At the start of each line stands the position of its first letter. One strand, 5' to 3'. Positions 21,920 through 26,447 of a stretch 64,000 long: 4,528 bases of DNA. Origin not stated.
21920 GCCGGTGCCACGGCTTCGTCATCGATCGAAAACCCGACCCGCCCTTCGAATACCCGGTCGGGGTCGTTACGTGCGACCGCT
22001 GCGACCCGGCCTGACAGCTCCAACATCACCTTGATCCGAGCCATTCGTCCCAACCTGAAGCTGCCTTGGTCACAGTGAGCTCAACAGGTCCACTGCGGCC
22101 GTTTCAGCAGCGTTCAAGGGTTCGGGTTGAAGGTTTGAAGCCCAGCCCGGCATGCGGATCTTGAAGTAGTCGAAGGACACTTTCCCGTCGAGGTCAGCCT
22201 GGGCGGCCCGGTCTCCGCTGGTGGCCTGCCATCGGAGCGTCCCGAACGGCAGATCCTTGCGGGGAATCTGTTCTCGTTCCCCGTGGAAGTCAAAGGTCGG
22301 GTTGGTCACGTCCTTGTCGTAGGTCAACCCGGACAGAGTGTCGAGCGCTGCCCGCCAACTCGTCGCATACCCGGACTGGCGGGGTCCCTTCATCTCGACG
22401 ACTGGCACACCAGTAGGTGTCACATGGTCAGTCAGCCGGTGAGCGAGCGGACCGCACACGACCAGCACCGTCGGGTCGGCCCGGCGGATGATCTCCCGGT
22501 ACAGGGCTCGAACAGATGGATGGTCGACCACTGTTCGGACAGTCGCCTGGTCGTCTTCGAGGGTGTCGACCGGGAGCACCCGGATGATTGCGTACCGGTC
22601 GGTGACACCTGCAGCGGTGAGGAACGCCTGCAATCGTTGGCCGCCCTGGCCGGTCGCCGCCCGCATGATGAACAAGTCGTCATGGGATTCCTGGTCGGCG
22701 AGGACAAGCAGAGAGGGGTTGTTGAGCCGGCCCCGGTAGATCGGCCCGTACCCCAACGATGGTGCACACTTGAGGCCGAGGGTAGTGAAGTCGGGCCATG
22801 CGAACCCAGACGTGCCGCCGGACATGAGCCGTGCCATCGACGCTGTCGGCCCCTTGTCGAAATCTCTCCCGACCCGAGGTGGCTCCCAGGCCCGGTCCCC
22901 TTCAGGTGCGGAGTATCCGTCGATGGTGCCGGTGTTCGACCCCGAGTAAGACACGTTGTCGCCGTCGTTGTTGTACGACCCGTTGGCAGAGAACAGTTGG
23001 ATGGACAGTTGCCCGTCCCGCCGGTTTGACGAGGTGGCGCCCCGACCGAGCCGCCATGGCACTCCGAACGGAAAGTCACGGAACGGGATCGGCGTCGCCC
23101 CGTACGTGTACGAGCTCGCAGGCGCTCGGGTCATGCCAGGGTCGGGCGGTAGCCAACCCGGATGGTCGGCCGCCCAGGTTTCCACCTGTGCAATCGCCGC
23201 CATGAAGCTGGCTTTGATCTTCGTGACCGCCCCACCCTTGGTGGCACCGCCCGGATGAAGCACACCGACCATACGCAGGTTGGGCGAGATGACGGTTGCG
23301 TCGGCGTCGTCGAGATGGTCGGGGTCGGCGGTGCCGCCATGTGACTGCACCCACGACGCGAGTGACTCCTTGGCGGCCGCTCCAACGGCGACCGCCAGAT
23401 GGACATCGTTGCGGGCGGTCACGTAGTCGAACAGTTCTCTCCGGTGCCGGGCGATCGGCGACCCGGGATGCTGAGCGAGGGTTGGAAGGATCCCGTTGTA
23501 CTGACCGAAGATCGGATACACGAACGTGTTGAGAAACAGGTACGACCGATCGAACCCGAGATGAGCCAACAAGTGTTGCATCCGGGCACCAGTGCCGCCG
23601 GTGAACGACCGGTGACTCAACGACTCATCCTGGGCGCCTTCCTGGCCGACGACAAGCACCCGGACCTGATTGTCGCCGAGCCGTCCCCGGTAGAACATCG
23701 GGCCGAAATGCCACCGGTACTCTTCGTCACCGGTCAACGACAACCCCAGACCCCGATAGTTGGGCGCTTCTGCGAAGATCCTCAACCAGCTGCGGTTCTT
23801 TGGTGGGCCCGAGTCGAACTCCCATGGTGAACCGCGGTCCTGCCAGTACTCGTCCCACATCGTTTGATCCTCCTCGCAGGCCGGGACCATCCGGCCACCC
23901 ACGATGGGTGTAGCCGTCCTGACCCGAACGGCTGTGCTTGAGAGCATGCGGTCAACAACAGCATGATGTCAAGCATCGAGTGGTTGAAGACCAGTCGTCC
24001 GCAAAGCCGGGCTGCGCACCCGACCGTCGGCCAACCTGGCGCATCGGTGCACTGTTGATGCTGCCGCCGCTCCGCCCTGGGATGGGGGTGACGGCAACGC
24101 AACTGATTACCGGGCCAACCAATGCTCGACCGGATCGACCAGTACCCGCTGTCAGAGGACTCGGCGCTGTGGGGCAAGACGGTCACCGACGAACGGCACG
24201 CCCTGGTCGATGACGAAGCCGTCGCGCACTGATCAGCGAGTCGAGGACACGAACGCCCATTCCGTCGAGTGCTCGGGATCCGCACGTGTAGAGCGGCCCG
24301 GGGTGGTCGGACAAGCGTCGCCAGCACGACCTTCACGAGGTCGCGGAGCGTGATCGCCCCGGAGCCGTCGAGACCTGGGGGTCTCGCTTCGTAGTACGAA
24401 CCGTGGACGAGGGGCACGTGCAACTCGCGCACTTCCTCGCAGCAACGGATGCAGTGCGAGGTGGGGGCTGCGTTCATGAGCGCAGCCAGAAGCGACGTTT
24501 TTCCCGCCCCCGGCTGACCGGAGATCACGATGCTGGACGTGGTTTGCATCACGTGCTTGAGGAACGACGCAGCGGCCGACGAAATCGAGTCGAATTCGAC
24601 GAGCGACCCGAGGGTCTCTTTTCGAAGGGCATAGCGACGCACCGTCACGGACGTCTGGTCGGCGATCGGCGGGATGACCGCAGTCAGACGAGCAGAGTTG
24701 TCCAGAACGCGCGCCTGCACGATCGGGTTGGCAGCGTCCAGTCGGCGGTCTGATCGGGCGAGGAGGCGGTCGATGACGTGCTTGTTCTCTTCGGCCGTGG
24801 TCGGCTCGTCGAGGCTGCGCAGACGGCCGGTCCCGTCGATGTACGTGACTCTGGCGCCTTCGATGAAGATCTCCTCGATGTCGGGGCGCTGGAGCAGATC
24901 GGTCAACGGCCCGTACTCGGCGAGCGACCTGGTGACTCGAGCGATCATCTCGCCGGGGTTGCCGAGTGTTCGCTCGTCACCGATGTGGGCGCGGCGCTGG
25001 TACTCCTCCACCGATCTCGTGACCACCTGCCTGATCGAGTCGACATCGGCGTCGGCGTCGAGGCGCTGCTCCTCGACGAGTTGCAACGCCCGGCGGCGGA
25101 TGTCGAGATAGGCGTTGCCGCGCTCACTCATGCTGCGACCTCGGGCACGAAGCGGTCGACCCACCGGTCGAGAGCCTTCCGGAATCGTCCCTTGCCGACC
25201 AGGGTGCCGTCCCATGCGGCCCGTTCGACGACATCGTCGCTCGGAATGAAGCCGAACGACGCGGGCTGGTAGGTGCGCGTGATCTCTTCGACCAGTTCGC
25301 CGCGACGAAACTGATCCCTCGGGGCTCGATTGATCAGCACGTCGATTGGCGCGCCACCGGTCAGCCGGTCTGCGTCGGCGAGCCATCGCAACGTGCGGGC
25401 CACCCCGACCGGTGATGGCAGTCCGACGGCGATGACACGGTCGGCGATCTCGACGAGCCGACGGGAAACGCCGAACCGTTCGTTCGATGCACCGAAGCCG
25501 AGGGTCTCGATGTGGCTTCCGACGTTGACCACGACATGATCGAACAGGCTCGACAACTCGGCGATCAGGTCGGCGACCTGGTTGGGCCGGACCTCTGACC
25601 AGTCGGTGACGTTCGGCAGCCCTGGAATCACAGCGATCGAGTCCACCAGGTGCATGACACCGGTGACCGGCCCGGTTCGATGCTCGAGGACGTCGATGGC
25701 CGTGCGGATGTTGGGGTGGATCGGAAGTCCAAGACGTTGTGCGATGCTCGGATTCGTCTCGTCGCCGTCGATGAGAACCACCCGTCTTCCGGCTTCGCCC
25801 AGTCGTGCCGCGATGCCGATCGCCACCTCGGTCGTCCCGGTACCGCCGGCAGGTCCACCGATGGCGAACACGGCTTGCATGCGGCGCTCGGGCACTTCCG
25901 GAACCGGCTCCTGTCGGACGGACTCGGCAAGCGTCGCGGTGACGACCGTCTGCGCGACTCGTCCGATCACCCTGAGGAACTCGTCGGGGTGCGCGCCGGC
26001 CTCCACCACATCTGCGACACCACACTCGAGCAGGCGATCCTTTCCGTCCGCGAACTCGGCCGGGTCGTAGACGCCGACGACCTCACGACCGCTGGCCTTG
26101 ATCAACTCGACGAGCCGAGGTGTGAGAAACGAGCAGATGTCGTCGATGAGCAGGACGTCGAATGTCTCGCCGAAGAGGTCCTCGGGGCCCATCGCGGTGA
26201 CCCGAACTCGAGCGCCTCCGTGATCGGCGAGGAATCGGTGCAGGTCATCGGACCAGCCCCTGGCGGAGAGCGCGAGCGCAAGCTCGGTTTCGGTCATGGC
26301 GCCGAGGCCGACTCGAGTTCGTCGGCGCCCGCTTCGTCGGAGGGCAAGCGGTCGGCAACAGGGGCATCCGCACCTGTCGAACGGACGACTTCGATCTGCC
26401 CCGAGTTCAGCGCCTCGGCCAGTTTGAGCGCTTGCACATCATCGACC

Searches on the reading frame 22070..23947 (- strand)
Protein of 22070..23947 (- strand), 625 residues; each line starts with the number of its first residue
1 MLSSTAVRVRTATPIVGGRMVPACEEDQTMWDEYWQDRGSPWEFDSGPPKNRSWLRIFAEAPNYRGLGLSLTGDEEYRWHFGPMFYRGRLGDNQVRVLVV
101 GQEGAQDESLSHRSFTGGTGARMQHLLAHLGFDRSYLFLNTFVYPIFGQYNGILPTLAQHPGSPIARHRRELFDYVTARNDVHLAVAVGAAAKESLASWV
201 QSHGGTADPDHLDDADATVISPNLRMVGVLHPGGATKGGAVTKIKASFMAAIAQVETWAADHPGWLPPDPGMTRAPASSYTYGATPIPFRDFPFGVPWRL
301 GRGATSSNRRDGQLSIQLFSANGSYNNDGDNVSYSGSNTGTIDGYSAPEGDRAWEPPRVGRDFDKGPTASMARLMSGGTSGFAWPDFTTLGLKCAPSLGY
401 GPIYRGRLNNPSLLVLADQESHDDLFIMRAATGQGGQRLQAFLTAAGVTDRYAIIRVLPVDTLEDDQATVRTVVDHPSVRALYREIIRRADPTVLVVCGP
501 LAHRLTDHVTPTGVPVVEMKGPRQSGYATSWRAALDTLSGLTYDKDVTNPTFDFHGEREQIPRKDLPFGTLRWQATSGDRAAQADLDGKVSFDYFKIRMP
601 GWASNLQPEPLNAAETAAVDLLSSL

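Call 84: search_protein_families(library=pfam, max_evalue=0.0001, proteins=[window:22070-23947:-])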
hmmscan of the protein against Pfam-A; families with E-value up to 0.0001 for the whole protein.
window:22070-23947:- (625 aa): 1 family
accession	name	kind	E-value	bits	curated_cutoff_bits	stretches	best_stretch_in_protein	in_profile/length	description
PF03167.25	UDG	-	1.1e-07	32.5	24.3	1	91-200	4-107/141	Uracil DNA glycosylase superfamily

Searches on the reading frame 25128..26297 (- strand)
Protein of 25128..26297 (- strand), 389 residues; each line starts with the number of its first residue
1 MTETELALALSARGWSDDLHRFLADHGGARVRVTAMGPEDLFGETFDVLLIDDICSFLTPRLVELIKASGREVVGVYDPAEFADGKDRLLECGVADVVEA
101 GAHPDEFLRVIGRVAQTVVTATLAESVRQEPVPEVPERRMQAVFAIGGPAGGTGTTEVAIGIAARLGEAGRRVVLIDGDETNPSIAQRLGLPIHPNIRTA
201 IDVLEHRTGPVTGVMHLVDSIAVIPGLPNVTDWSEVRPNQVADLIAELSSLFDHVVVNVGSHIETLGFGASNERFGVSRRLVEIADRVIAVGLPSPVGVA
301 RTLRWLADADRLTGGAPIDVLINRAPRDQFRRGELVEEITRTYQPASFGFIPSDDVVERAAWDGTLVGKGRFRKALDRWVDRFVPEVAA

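Call 84: search_protein_families(library=pfam, max_evalue=0.0001, proteins=[window:25128-26297:-])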
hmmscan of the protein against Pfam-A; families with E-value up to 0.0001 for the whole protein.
window:25128-26297:- (389 aa): 1 family
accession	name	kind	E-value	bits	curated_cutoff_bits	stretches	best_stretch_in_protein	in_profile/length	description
PF01656.29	CbiA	-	3.8e-05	24.1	25.4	1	145-361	2-119/125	CobQ/CobB/MinD/ParA nucleotide binding domain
